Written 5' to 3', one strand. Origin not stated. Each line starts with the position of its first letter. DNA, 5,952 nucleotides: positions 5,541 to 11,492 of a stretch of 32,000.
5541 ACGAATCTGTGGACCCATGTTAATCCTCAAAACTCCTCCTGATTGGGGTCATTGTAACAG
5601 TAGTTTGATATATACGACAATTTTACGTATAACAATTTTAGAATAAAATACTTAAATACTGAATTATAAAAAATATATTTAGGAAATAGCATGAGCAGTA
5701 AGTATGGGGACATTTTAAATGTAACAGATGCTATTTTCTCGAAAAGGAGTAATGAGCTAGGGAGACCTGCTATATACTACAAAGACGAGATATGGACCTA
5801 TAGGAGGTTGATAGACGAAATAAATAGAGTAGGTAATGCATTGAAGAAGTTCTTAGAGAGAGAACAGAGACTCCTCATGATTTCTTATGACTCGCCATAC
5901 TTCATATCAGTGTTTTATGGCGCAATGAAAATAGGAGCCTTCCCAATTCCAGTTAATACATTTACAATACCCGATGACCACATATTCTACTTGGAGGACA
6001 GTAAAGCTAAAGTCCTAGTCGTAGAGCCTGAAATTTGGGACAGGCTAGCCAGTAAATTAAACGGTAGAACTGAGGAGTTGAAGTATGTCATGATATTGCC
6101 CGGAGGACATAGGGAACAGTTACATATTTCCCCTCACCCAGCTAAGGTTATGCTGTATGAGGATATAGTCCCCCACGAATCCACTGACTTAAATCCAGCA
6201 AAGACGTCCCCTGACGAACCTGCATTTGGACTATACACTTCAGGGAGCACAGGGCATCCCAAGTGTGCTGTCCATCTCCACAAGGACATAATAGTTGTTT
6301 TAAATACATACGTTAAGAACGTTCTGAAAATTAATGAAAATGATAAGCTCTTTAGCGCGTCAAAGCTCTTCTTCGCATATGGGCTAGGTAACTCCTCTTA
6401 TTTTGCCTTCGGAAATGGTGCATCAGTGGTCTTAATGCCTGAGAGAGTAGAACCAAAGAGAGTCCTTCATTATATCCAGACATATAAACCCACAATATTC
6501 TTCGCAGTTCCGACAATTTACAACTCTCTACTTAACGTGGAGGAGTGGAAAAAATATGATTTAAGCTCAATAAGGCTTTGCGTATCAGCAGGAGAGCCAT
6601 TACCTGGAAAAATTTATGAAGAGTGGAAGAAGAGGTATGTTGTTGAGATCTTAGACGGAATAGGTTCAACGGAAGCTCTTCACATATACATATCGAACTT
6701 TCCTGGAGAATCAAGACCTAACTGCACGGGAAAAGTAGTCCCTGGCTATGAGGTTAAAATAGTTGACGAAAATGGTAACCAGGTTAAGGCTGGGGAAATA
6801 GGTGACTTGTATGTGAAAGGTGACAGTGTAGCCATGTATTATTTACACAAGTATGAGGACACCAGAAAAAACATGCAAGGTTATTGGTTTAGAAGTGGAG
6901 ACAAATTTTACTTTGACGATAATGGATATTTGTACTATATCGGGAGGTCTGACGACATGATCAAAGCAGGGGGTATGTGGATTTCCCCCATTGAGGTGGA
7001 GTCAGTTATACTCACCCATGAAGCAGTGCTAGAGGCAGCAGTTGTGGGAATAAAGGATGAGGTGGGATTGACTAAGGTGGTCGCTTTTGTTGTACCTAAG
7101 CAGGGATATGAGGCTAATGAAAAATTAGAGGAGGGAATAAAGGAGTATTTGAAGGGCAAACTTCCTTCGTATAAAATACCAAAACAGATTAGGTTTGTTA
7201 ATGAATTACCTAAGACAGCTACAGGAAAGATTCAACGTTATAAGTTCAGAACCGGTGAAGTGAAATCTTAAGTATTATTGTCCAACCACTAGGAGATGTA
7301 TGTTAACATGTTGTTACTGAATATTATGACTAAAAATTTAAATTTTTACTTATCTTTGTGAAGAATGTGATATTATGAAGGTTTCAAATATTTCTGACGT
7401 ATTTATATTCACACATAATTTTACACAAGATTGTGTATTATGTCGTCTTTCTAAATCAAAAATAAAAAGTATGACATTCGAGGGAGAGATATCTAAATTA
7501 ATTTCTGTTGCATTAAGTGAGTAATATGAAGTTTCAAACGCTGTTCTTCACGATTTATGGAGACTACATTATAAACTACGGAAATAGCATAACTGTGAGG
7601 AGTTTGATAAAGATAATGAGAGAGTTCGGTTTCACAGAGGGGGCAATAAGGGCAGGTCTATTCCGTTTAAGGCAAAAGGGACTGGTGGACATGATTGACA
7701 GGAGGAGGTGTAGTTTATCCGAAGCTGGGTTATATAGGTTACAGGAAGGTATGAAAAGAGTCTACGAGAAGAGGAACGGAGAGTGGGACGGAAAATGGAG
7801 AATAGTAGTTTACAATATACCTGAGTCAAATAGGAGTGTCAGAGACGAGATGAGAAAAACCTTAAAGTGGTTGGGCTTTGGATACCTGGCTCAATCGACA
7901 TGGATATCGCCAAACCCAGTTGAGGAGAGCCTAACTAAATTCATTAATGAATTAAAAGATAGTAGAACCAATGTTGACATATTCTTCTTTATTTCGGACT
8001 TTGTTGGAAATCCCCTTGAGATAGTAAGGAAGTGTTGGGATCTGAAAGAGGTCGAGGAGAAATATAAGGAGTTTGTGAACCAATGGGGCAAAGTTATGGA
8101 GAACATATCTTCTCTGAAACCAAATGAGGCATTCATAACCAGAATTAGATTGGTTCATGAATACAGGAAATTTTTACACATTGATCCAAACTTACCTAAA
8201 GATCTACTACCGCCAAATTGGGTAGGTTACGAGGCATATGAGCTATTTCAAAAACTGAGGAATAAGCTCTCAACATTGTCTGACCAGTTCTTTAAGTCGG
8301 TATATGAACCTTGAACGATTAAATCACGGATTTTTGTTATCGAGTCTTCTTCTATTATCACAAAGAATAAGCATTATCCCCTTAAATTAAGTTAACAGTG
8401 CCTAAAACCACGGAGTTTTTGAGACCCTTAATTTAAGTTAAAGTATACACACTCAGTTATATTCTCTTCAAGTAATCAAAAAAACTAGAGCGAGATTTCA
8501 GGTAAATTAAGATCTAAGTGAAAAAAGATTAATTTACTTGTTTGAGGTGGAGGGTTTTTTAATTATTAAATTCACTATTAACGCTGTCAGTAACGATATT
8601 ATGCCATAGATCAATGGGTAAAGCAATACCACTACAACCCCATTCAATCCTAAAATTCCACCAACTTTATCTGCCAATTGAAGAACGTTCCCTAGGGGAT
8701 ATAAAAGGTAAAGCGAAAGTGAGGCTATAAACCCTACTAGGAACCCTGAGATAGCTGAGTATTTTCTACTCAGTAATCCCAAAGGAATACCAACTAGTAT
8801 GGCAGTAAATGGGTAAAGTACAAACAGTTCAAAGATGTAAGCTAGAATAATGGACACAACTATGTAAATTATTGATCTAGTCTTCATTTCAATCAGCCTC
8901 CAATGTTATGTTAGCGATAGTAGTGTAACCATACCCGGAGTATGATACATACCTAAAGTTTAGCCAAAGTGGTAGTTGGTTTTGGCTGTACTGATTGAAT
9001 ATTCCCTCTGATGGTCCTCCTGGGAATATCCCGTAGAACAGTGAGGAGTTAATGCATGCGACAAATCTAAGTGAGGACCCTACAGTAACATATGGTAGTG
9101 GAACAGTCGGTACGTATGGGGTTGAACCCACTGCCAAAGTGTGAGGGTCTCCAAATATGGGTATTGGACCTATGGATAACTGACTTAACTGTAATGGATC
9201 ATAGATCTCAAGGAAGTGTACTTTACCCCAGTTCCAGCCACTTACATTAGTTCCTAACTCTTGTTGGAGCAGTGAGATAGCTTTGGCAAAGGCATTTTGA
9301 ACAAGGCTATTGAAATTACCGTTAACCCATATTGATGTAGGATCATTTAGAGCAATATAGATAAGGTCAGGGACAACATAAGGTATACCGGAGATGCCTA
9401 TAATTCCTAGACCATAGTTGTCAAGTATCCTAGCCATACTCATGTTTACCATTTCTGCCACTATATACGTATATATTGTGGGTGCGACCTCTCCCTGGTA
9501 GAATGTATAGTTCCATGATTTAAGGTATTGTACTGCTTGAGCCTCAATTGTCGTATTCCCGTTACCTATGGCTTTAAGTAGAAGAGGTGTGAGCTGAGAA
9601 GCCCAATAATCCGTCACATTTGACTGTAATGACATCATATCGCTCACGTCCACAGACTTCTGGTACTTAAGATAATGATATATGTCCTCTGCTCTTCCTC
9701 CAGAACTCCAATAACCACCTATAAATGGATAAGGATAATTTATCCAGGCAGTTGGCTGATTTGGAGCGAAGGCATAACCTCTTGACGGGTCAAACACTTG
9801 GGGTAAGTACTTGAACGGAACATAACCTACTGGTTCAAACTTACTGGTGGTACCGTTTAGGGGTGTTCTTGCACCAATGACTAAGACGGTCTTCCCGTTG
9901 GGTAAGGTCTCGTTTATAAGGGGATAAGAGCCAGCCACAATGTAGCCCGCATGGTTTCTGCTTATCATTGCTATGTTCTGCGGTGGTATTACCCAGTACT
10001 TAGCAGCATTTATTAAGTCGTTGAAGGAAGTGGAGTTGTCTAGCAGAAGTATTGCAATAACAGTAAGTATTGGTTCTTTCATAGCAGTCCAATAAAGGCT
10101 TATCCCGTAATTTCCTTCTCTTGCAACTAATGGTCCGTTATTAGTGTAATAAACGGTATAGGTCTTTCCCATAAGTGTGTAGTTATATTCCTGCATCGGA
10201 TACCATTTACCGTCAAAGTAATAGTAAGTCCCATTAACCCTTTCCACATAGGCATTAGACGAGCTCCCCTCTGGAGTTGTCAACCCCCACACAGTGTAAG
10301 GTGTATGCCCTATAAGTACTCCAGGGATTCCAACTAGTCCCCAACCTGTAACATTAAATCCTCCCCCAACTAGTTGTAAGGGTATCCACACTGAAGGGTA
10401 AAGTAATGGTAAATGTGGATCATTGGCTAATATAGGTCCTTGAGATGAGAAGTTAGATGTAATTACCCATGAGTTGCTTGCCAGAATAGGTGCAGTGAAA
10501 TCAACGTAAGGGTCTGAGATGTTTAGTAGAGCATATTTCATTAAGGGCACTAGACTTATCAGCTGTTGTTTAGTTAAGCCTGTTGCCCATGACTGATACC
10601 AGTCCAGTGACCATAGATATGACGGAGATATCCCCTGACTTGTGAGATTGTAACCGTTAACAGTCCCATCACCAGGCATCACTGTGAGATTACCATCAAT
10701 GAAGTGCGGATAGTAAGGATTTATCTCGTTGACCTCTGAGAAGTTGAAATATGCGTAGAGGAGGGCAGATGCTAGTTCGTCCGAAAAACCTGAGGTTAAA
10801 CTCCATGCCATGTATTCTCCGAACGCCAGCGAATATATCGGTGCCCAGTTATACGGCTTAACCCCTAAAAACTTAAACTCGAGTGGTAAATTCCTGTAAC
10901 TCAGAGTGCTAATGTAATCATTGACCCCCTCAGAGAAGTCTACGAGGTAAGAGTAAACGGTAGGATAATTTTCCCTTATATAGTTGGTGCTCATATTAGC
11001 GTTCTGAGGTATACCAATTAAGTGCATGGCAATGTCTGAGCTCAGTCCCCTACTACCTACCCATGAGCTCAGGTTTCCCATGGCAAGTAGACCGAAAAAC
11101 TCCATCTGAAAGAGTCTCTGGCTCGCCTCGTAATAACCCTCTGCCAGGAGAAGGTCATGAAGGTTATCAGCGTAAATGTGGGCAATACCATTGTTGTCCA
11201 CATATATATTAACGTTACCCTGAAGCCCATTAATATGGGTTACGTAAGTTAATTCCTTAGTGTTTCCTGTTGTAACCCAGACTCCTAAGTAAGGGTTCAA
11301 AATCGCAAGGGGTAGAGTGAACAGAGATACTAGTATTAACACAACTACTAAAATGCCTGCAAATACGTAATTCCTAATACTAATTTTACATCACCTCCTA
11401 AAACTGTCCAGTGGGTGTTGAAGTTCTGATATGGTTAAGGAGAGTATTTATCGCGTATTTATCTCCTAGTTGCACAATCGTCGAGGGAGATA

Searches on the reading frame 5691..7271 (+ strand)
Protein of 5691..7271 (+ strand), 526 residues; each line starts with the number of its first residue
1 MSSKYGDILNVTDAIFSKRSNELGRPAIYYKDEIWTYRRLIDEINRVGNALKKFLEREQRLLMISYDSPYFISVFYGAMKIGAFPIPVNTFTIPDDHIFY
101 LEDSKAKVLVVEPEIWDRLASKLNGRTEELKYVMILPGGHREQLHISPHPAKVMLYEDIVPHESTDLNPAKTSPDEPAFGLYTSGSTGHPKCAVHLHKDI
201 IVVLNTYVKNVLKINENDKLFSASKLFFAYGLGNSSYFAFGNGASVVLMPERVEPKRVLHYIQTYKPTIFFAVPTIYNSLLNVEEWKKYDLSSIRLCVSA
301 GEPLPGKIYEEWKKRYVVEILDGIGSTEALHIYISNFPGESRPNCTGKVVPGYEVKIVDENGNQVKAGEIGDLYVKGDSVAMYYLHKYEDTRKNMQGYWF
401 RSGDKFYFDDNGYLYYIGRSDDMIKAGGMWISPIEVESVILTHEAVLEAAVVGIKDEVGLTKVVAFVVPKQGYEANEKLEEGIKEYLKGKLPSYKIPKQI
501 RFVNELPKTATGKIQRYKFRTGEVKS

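Call 96: search_protein_families(library=pfam, proteins=[window:5691-7271:+], max_evalue=0.001)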
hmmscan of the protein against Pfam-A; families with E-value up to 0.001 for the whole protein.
window:5691-7271:+ (526 aa): 2 families
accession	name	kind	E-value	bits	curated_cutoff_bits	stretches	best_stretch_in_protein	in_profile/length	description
PF00501.34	AMP-binding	-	2e-72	244.6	29.9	1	24-385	10-384/384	AMP-binding enzyme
PF13193.12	AMP-binding_C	-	1.4e-23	84.1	24.5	1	435-513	1-76/76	AMP-binding enzyme C-terminal domain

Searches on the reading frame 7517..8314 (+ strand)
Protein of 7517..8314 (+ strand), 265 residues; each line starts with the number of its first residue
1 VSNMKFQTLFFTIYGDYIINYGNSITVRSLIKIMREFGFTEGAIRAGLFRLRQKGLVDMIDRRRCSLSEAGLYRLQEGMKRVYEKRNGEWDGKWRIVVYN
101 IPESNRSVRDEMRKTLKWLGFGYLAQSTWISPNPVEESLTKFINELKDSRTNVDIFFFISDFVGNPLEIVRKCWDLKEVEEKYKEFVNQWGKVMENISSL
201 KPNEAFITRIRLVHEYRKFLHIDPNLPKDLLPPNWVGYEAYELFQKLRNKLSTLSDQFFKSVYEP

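Call 96: search_protein_families(library=pfam, proteins=[window:7517-8314:+], max_evalue=0.001)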
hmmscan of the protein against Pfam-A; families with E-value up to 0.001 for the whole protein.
window:7517-8314:+ (265 aa): 3 families
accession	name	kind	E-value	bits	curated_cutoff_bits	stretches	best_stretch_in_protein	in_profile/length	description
PF08223.16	PaaX_C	-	2.7e-31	108.2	22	1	174-260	1-90/91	PaaX-like protein C-terminal domain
PF20803.2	PaaX_M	-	9.3e-27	93.4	24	1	88-155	2-68/83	PaaX protein central Cas2-like domain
PF07848.18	PaaX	-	6.1e-16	58.8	24.8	1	7-64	3-60/70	PaaX-like protein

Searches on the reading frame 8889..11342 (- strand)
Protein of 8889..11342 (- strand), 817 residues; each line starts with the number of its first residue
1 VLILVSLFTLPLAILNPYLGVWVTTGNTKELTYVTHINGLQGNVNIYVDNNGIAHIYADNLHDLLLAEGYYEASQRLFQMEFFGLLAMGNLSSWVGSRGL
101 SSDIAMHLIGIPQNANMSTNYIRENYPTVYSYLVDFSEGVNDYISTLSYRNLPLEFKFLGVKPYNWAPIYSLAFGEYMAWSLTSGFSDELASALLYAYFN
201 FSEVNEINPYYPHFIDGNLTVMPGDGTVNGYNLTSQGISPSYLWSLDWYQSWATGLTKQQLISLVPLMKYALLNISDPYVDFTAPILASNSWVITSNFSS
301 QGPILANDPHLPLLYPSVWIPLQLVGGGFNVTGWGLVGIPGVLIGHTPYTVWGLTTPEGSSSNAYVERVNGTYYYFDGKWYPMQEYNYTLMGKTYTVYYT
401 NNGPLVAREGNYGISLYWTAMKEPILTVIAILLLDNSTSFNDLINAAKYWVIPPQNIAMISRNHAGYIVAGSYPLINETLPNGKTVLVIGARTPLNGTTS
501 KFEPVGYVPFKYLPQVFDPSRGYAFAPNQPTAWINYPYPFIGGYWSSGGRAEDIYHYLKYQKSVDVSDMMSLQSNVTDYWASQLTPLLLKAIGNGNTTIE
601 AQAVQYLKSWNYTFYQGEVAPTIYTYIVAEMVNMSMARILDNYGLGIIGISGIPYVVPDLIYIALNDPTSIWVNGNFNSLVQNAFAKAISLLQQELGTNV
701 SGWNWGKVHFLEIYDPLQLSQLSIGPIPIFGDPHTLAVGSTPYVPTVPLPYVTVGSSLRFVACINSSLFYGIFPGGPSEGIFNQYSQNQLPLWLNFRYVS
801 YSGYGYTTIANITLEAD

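Call 96: search_protein_families(library=pfam, proteins=[window:8889-11342:-], max_evalue=0.001)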
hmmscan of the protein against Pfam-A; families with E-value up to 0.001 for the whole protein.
window:8889-11342:- (817 aa): 1 family
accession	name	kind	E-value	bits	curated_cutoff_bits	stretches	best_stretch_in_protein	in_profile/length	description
PF01804.23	Penicil_amidase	-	7e-156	521.5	21.3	1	43-800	1-665/675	Penicillin amidase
